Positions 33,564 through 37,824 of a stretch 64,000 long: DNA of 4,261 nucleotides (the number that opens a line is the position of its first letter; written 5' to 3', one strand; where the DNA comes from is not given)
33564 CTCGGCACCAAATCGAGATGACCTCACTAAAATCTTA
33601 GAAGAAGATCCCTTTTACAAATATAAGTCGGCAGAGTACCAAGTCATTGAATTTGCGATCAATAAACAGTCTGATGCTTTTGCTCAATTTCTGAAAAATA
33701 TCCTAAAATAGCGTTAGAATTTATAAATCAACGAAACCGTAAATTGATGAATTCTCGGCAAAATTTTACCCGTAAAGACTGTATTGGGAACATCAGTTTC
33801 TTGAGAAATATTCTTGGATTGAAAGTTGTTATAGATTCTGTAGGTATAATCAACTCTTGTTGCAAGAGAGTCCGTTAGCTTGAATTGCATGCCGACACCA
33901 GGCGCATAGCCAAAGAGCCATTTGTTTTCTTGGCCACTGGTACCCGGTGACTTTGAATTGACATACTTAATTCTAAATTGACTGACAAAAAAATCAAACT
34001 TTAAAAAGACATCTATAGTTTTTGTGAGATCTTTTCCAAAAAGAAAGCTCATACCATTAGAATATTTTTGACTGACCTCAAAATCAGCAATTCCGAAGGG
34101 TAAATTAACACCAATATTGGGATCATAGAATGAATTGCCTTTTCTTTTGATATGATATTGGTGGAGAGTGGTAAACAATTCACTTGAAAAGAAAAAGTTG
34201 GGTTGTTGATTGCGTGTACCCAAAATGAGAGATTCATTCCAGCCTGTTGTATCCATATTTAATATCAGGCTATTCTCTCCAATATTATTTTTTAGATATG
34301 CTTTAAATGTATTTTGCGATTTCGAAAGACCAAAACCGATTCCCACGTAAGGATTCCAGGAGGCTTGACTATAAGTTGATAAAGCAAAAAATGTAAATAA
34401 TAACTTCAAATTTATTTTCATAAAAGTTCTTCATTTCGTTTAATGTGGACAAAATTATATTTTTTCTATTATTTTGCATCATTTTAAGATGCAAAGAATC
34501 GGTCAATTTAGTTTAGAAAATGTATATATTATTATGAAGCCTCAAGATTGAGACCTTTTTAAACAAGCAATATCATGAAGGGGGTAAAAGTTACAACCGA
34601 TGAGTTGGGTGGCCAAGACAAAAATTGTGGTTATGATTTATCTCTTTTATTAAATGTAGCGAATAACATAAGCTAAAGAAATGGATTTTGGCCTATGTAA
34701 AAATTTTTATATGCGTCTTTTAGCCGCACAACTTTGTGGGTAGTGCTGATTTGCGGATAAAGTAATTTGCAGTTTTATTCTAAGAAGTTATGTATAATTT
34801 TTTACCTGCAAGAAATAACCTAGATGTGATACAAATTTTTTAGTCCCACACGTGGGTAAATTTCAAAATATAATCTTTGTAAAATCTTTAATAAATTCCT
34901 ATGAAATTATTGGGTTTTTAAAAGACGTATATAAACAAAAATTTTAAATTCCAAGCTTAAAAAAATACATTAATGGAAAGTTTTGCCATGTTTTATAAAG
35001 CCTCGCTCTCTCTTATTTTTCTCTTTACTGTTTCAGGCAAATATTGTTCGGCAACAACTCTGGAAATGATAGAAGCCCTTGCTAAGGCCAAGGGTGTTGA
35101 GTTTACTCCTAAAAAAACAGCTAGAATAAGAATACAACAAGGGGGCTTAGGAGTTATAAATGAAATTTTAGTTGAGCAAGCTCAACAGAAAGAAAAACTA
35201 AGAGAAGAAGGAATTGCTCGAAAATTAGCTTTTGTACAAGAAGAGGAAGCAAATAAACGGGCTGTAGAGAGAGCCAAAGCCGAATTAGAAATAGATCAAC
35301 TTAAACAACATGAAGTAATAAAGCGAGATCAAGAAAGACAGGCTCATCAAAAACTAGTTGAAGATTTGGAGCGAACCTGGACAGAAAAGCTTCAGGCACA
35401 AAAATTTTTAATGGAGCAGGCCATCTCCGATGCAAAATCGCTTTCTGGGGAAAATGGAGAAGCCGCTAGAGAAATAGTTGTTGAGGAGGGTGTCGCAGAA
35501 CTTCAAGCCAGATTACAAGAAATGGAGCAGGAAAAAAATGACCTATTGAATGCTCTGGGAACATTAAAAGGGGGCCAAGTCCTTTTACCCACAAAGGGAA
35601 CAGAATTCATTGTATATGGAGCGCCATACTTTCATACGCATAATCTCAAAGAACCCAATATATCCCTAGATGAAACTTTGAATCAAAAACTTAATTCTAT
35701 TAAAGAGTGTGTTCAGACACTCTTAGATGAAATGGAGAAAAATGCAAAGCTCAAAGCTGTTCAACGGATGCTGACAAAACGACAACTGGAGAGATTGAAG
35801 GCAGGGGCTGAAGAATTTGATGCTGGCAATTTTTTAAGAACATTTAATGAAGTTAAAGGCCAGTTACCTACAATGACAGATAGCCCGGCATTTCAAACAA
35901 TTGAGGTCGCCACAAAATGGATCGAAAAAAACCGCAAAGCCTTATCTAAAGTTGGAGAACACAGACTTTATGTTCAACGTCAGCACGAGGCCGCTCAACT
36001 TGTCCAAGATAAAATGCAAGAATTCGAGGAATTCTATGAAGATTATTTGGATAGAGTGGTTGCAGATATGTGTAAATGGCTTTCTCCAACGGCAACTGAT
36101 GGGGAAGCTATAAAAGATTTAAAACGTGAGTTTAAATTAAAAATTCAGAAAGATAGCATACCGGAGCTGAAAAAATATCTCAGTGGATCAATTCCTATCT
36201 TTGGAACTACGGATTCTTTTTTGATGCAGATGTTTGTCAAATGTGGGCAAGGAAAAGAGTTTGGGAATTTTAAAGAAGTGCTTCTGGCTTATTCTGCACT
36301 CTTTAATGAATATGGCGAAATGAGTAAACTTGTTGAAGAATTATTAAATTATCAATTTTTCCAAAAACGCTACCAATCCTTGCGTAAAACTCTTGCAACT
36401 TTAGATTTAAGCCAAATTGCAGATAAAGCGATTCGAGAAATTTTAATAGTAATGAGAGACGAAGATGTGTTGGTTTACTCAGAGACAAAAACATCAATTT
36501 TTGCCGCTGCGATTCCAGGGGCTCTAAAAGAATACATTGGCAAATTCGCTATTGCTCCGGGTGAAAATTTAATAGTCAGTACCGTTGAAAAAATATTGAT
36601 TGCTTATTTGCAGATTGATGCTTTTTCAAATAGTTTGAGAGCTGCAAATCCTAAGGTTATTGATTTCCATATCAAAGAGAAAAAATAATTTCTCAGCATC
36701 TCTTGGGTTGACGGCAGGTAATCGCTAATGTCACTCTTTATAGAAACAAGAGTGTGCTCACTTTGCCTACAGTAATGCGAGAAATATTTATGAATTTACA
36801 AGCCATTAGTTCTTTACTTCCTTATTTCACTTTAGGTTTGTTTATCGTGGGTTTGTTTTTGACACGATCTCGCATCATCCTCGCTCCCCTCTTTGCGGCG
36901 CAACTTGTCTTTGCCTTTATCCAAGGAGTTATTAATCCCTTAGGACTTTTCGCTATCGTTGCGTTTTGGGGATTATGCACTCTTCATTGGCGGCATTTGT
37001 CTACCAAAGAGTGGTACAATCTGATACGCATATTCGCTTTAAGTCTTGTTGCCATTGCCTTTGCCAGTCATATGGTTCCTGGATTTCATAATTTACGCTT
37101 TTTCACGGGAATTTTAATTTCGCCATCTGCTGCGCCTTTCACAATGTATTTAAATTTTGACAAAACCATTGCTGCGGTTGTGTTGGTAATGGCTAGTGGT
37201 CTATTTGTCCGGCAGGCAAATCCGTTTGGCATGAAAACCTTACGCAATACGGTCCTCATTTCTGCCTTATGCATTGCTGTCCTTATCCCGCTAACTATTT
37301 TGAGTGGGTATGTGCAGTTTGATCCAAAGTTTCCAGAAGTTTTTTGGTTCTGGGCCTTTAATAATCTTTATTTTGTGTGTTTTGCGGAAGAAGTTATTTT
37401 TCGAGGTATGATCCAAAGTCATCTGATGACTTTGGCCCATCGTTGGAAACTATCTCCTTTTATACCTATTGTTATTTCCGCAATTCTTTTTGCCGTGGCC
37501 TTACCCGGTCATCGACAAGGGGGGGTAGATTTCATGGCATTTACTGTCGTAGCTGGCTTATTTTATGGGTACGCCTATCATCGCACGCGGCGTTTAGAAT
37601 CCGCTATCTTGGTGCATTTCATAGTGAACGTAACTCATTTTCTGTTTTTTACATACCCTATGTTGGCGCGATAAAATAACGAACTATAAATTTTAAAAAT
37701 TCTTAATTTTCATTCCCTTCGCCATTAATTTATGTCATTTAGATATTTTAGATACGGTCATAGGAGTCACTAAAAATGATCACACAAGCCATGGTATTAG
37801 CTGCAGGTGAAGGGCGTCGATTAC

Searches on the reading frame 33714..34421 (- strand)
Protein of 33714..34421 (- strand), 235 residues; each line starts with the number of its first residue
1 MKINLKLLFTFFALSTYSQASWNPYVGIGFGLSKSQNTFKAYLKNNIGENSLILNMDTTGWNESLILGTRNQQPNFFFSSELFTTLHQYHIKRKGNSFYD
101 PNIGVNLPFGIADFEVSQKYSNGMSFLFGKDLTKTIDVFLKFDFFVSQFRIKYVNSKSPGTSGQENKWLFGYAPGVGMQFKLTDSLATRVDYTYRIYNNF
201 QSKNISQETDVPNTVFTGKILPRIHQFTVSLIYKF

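Call 26: search_protein_families(library=pfam, proteins=[window:33714-34421:-], max_evalue=0.001)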
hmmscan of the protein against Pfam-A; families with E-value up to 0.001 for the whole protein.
window:33714-34421:- (235 aa): 2 families
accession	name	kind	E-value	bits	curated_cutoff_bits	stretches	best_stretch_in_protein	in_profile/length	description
PF13505.12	OMP_b-brl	-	3e-06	27.9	28.7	1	7-235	4-175/175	Outer membrane protein beta-barrel domain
PF01389.23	OmpA_membrane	-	0.00013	22.3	21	0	125-234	80-175/180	OmpA-like transmembrane domain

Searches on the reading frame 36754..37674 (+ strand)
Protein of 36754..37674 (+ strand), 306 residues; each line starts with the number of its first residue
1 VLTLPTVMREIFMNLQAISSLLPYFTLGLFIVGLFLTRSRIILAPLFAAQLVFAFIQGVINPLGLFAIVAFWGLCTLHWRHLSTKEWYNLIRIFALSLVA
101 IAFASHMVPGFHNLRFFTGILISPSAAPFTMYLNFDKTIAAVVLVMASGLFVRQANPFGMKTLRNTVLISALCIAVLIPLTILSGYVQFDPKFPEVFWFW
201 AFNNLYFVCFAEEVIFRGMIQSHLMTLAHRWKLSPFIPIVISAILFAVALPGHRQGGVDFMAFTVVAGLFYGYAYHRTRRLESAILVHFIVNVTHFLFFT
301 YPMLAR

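Call 26: search_protein_families(library=pfam, proteins=[window:36754-37674:+], max_evalue=0.001)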
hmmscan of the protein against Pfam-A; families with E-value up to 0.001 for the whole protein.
window:36754-37674:+ (306 aa): 1 family
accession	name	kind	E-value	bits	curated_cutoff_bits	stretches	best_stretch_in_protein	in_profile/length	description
PF02517.21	Rce1-like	-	2e-17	63.7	22.4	1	196-293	3-92/93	Type II CAAX prenyl endopeptidase Rce1-like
